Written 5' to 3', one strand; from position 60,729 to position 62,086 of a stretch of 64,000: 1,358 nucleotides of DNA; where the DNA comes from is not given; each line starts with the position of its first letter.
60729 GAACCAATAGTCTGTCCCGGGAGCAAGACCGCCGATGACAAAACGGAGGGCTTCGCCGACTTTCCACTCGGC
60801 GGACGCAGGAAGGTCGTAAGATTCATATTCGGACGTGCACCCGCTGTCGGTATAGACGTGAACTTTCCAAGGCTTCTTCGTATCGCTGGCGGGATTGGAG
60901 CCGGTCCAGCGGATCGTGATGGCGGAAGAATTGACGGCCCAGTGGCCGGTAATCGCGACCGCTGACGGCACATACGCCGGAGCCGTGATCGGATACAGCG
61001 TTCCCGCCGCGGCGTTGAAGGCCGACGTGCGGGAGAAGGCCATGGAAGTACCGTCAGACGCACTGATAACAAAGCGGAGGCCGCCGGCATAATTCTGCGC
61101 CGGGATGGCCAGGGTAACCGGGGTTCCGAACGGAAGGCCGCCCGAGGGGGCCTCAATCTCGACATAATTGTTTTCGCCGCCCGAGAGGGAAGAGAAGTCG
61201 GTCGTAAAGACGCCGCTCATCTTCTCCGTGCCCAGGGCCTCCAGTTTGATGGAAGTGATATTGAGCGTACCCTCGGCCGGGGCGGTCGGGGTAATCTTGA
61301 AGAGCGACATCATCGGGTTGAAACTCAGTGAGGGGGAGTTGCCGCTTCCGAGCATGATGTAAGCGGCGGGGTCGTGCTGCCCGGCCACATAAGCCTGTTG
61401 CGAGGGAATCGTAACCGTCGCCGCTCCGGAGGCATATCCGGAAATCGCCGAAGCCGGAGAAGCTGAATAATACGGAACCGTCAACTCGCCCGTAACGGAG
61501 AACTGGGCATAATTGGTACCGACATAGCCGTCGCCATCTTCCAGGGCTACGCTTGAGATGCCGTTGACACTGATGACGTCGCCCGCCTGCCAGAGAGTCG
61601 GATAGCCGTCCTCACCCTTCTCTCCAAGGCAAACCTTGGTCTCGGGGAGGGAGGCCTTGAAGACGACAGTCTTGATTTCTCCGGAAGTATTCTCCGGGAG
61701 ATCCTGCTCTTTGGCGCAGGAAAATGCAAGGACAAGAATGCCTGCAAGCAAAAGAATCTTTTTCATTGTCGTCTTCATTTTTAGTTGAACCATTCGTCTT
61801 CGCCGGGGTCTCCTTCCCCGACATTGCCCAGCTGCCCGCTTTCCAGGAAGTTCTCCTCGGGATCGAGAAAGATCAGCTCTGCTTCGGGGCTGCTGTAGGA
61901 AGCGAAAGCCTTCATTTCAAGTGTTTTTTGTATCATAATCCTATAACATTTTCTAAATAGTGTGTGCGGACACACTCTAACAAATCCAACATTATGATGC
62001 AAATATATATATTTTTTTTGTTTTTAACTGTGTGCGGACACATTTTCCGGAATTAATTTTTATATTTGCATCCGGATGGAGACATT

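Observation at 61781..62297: Paralogous 51-codon ORFs immediately upstream of each divergent giant lipoprotein gene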

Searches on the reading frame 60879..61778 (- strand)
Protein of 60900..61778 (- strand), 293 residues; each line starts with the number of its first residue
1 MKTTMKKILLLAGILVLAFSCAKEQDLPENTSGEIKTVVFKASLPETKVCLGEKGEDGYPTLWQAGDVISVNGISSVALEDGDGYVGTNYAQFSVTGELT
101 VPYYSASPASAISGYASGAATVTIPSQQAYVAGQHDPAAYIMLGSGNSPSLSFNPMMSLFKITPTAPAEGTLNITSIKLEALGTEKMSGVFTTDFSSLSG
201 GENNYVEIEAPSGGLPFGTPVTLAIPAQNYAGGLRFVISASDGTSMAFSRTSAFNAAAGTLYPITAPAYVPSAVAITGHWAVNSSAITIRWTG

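Call 61: search_protein_families(library=pfam, proteins=[window:60900-61778:-], max_evalue=0.1)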
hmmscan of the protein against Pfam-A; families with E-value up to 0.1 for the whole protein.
window:60900-61778:- (293 aa): 2 families
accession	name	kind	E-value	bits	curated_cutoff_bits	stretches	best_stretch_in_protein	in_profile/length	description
PF13149.12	Mfa_like_1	-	0.0068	16.9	27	1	147-265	111-228/246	Fimbrillin-like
PF16408.10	DUF5016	-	0.028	15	31.2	0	1-38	1-37/120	Domain of unknown function (DUF5016)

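Call 75: search_solved_structures(query=A7, max_evalue=1)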
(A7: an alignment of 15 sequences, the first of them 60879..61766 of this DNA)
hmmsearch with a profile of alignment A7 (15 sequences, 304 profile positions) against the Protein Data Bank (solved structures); distinct sequences matched with E-value up to 1: 7.
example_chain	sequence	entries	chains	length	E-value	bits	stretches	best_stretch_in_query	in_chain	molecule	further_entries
9sje_B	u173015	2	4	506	0.17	14.5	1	1-44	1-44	SusD homolog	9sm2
6m3a_A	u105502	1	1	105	0.29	13.7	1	194-251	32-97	Biofilm-associated surface protein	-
5w1x_A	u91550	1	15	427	0.5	12.9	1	121-180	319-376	Major capsid protein L1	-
2r5i_A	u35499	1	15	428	0.5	12.9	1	121-180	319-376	L1 protein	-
7dm0_A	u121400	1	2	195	0.62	12.6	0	194-251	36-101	Biofilm-associated surface protein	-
9vwz_A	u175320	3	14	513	0.67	12.5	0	120-180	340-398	Major capsid protein L1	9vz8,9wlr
8yei_A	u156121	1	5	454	0.69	12.5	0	121-180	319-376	Major capsid protein L1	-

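Call 82: predict_structure(alignment_id=A8)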
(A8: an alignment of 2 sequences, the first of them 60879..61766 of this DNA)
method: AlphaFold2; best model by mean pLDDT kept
length: 296 residues; sequences in the alignment: 2
mean_pLDDT: 46.0   pTM: 0.45
mean pLDDT of the five models: 46.0, 46.0, 44.7, 42.9, 37.8
residues with pLDDT >= 90: 0; 70-90: 66; 50-70: 40; < 50: 190
segments of 3 or more residues with pLDDT < 50: 1-152, 190-197, 269-296
pLDDT, mean of each block of 10 residues (from residue 1): 32 27 24 29 27 36 36 40 33 25 27 30 25 25 31 64 71 82 55 50 72 72 76 85 78 65 60 40 29 27
secondary structure, 60 per line:
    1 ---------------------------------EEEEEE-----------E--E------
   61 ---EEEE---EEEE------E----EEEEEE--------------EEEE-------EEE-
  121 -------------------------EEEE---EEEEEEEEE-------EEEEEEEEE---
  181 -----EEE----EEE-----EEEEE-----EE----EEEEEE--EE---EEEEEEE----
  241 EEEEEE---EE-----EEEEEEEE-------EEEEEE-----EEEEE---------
elements in order: E34-39 E64-67 E71-74 E86-91 E106-109 E117-119 E146-149 E153-161 E169-177 E186-188 E193-195 E201-205 E217-222 E230-236 E241-246 E257-264 E272-277 E283-287

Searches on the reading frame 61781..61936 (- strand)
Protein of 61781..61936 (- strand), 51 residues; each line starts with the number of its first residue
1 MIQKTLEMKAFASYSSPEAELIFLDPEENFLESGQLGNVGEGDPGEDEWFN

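Call 3: search_protein_families(library=pfam, proteins=[window:61781-61936:-], max_evalue=1)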
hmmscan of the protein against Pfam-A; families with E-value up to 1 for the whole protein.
window:61781-61936:- (51 aa): 0 families

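Call 4: search_protein_families(library=ncbifam, proteins=[window:61781-61936:-], max_evalue=1)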
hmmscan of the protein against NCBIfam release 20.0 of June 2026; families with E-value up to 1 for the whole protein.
window:61781-61936:- (51 aa): 0 families

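Call 7: find_homologous_proteins(query=window:61784-61936:-, max_evalue=10)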
Query seq(51 aa) (51 aa): 15 proteins with E <= 10 among 15 candidates.
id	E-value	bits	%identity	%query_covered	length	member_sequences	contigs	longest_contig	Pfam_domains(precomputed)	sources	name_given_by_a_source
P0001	2.3e-26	107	100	100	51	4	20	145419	-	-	-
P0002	5.1e-25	103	98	100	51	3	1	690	-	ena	-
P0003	3.1e-24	101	94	100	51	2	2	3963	-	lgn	-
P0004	2.1e-23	98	90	100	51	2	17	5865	-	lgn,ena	-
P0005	4.3e-23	97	90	100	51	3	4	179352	-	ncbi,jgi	jgi:hypothetical protein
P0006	2.7e-22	95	88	100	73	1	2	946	-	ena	-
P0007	1.2e-21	93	90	94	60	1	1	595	-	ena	-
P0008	2.1e-17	79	80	100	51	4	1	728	-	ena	-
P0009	1.2e-16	77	76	100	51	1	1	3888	-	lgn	-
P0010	1.5e-14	71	71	100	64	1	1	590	-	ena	-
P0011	2.9e-14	70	75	100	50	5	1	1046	-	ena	-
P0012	1.0e-12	65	73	86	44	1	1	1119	-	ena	-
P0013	2.7e-12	64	65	100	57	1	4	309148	-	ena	-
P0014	3.4e-12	63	63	100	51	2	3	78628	-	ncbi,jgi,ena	jgi:hypothetical protein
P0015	7.1e-12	62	61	100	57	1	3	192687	-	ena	-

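Call 11: find_related_loci(query=A1, collection=genome_contigs, flank=6000)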
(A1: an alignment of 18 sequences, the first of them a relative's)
Query A1 (51 aa) in genome_contigs; peptide patterns used: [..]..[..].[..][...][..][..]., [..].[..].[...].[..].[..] (x = any residue, [..] = any of these).
82 stretches matched a pattern; 2 encode a relative of the query (tblastn E <= 1e-3); 2 distinct loci.
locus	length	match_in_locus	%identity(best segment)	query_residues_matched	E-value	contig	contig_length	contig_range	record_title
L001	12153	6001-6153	82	1-51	6e-25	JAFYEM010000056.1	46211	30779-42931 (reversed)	MAG: Bacteroidales bacterium isolate RGIG7017 Sheep_Rumen.Co__c3296928, whole genome shotgun sequence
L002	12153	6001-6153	65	1-51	2e-18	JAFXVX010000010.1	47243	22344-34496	MAG: Bacteroidales bacterium isolate RGIG6794 Sheep_Rumen-3__c542048, whole genome shotgun sequence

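Call 20: search_protein_representatives(alignment_id=A1)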
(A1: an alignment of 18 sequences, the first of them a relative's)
Query: 18 sequences, 51 profile positions. Proteins with E-value up to 0.001 (for the whole library): 21; up to 1e-10: 3; up to 1e-30: 0. The best 21 are listed.
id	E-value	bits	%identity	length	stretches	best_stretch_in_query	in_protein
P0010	2.2e-24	100.9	-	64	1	1-51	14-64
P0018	4.3e-21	90.4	-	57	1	1-51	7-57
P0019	1.6e-11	59.7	-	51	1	1-51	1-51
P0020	8.8e-08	47.7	-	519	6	34-47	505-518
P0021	4.8e-07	45.4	-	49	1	5-50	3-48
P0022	2.6e-06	43.0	-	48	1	10-51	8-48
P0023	7.4e-06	41.6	-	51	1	1-50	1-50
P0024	4.8e-05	39.0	-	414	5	33-49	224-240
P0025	8.4e-05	38.2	-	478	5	34-49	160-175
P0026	9.4e-05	38.0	-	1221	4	35-49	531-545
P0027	2.0e-04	37.0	-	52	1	4-49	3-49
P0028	4.2e-04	36.0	-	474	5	34-49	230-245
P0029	4.8e-04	35.8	-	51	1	9-49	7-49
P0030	5.2e-04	35.6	-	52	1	1-50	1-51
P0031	5.3e-04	35.6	-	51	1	1-48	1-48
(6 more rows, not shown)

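Call 23: find_encoding_contigs(protein=P0021, flank=5000, max_places=3)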
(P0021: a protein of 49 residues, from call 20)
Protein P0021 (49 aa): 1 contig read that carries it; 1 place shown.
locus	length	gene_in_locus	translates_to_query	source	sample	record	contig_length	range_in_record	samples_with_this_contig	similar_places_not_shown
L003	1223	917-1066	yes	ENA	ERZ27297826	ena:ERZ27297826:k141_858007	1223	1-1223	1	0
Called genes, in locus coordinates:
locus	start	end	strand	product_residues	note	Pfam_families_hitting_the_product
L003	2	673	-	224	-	?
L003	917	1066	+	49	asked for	-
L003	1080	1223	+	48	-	?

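Call 25: find_encoding_contigs(protein=P0023, flank=6000, max_places=3)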
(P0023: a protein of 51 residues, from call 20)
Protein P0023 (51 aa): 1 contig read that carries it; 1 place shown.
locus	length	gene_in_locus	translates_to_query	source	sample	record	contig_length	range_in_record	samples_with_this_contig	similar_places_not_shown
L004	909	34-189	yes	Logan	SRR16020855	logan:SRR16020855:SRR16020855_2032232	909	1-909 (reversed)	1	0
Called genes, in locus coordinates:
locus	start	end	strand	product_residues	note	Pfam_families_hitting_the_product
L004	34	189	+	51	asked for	-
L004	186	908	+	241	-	?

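Call 26: find_encoding_contigs(protein=P0029, flank=6000, max_places=3)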
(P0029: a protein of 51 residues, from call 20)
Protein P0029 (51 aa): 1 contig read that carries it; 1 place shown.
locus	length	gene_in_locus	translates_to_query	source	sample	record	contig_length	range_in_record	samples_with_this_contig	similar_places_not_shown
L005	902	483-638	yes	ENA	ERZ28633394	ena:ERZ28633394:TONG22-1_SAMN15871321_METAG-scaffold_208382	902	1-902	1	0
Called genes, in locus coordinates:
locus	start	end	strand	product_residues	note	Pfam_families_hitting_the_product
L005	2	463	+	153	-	?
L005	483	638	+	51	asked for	-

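Call 32: find_related_loci(query=A1, collection=metagenome_contigs, flank=5000)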
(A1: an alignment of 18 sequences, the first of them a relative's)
Query A1 (51 aa) in metagenome_contigs; peptide patterns used: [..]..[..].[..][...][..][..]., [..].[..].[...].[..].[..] (x = any residue, [..] = any of these).
114 stretches matched a pattern; 4 encode a relative of the query (tblastn E <= 1e-3); 4 distinct loci.
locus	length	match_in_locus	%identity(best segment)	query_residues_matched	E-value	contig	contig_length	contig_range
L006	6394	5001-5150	94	1-50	8e-30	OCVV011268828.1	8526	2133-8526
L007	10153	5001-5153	90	1-51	1e-28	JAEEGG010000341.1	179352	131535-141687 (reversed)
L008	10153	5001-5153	63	1-51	3e-18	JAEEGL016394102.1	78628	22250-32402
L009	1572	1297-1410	47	14-51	3e-7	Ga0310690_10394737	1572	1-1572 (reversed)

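Call 43: search_protein_families(library=pfam, proteins=[L001:4760-5848:+, L002:9968-11692:+, L002:42-2054:+], max_evalue=0.001)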
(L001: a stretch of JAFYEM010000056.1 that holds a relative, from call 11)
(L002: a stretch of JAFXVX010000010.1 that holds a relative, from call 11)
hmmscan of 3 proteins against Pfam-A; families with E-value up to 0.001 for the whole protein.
L001:4760-5848:+ (362 aa): 2 families
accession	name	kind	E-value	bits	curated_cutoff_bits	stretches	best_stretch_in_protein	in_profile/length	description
PF13407.12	Peripla_BP_4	-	7.3e-25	88.4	35.1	1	75-332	1-254/258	Periplasmic binding protein domain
PF00356.27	LacI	-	2.3e-12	46.9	27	1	13-56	1-44/46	Bacterial regulatory proteins, lacI family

L002:9968-11692:+ (574 aa): 1 family
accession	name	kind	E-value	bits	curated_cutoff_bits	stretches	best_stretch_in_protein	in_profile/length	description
PF03372.29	Exo_endo_phos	-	9.2e-08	32.5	24.5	1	294-466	14-160/225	Endonuclease/Exonuclease/phosphatase family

L002:42-2054:+ (670 aa): 0 families

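Call 55: find_encoding_contigs(protein=P0031, flank=6000, max_places=2)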
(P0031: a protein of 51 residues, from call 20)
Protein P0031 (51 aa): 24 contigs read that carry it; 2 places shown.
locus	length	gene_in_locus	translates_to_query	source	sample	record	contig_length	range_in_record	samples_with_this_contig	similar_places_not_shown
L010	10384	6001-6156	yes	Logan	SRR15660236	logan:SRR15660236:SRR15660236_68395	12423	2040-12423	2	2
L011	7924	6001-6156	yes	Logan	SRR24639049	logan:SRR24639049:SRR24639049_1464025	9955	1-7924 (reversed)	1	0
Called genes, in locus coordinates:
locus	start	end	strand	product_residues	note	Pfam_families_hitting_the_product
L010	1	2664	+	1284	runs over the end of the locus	-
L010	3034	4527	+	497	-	-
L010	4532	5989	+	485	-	-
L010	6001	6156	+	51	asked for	-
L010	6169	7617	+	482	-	-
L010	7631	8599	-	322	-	PF01464:SLT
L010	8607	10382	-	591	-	?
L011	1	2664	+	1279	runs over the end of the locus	PF13149:Mfa_like_1 (faint)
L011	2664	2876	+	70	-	-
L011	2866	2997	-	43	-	-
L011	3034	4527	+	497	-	-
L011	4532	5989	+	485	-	-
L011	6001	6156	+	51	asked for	-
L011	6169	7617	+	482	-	-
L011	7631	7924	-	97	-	?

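Call 61: search_protein_families(library=pfam, proteins=[L010:6169-7617:+, L010:3034-4527:+], max_evalue=0.1)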
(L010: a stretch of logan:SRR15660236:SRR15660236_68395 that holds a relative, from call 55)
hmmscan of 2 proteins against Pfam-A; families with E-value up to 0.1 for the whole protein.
L010:6169-7617:+ (482 aa): 1 family
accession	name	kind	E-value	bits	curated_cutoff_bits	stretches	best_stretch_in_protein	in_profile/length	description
PF13472.12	Lipase_GDSL_2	-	0.0036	18.3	32.9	1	288-471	1-177/178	GDSL-like Lipase/Acylhydrolase family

L010:3034-4527:+ (497 aa): 1 family
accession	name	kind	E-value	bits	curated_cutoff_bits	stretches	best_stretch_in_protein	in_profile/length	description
PF13472.12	Lipase_GDSL_2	-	4.3e-05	24.5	32.9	1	288-485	1-176/178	GDSL-like Lipase/Acylhydrolase family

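Call 84: find_encoding_contigs(protein=P0013, flank=10000, max_places=1)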
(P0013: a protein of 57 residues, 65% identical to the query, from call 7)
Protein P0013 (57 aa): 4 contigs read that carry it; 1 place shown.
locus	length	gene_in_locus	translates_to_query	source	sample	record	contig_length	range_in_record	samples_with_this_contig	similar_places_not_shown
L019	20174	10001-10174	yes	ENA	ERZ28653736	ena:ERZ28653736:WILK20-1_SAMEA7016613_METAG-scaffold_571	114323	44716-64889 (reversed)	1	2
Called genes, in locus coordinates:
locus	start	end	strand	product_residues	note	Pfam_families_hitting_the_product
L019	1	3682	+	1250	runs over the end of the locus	PF00041:fn3 (faint), PF16656:Pur_ac_phosph_N (faint), PF22244:GCE_fung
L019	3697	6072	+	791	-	-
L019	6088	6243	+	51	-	-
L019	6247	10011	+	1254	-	PF00041:fn3 (faint), PF16655:PhoD_N (faint), PF16656:Pur_ac_phosph_N (faint), PF23376:Fn3_VIN3 (faint)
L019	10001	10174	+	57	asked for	-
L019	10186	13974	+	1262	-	PF00041:fn3 (faint), PF16656:Pur_ac_phosph_N (weak)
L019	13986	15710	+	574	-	PF03372:Exo_endo_phos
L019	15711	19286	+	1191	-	-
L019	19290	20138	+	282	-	-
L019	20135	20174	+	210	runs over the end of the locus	-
